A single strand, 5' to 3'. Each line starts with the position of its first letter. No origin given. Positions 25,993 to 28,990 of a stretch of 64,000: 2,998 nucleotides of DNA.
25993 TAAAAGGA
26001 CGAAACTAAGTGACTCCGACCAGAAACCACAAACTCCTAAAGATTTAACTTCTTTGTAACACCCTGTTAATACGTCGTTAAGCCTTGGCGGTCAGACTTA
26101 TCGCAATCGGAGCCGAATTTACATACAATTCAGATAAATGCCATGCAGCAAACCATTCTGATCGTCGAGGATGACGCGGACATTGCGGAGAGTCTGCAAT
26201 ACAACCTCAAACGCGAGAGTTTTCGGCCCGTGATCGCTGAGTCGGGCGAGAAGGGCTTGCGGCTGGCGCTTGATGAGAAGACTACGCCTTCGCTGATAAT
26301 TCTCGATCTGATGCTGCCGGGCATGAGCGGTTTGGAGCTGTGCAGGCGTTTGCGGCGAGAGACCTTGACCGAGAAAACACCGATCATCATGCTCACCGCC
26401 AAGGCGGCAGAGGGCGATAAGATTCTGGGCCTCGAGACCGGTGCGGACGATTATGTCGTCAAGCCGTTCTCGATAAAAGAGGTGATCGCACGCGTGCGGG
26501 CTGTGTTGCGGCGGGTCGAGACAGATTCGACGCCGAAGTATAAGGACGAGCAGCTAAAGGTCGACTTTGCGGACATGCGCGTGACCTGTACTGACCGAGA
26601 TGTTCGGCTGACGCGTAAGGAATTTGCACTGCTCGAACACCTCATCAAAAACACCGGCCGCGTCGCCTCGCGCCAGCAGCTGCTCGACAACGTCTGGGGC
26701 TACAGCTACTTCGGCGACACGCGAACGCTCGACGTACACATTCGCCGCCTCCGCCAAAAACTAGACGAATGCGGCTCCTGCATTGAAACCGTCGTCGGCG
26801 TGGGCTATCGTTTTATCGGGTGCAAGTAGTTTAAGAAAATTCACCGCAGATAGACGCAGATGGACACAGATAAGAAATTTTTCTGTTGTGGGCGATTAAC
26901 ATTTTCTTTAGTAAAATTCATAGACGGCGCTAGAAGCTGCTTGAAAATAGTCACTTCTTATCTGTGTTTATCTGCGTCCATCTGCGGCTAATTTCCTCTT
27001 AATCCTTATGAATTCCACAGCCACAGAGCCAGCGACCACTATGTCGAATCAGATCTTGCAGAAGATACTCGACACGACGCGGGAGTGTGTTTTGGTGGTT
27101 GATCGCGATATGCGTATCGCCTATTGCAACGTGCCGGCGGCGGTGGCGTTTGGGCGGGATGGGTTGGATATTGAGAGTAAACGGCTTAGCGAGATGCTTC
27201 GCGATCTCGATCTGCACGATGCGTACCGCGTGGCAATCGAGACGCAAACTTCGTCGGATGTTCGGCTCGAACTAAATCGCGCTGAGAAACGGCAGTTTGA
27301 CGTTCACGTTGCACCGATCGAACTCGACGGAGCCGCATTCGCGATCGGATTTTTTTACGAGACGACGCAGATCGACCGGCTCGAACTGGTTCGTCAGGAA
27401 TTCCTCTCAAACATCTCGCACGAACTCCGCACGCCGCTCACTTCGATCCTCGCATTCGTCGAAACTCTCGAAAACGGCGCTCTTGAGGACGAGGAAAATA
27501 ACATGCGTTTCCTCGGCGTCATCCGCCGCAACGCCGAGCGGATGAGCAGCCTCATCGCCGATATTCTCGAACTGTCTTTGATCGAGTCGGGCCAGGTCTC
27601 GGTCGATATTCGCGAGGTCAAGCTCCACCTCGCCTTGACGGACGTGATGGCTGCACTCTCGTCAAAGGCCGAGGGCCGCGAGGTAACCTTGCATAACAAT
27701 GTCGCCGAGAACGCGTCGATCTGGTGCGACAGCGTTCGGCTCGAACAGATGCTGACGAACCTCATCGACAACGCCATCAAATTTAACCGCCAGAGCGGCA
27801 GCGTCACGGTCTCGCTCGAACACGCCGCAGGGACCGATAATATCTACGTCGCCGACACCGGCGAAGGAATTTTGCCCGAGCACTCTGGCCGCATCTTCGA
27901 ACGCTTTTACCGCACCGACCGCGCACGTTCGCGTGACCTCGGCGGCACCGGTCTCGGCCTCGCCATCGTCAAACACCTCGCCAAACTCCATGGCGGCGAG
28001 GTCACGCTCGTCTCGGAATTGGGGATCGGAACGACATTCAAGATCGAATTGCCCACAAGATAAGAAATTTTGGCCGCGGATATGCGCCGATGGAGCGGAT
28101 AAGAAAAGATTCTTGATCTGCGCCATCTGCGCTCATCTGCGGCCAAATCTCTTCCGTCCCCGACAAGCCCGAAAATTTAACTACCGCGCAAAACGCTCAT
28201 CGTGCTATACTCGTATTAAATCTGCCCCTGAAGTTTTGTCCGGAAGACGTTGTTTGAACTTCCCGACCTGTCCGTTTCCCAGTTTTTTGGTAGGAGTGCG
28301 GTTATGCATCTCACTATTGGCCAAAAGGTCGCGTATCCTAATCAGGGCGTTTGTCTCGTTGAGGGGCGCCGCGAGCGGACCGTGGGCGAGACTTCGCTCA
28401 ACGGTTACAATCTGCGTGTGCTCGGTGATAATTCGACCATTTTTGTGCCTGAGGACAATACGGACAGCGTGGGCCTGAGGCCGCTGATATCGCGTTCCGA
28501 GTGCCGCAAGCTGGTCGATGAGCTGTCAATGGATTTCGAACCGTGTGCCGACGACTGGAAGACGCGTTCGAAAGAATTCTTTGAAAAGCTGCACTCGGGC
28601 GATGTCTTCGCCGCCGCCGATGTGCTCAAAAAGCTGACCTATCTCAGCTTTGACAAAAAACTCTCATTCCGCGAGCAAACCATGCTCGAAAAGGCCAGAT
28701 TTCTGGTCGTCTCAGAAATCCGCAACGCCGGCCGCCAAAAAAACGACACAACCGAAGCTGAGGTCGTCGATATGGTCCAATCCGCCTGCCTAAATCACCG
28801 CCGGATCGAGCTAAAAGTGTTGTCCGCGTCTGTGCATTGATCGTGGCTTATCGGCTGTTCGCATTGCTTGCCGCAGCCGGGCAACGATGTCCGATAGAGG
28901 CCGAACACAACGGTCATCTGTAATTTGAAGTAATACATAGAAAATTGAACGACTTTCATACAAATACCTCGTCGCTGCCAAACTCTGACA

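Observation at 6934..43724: Palindromic element family with conserved architecture but a variable word: three 7-mers per arm, phased about 10 bp apart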

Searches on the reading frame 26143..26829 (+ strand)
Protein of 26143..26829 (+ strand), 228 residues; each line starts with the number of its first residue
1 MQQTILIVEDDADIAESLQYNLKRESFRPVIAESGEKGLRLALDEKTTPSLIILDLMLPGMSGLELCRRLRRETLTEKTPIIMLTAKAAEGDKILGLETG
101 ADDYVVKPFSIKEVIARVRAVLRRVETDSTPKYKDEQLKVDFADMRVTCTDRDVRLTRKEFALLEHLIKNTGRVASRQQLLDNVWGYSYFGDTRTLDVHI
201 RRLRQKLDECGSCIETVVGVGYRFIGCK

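Call 9: search_protein_families(library=pfam, proteins=[window:26143-26829:+])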
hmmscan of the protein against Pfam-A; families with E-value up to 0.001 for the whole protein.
window:26143-26829:+ (228 aa): 2 families
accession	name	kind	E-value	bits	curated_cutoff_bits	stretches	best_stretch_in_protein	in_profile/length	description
PF00486.34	Trans_reg_C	-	3.2e-30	104.5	26.2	1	152-224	2-77/77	Transcriptional regulatory protein, C terminal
PF00072.30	Response_reg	-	4.1e-26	91.7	30.2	1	5-119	1-111/111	Response regulator receiver domain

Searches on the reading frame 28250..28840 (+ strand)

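Call 9: search_protein_families(library=pfam, proteins=[window:28250-28840:+])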
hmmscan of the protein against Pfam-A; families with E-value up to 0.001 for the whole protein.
window:28250-28840:+ (196 aa): 2 families
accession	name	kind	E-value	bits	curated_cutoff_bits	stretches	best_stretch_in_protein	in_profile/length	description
PF21095.3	CarD_C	-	1.3e-17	64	23.1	1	90-169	4-83/87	CarD, C-terminal domain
PF02559.22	CarD_TRCF_RID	-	3.7e-09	37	23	1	21-80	1-57/57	CarD-like/TRCF RID domain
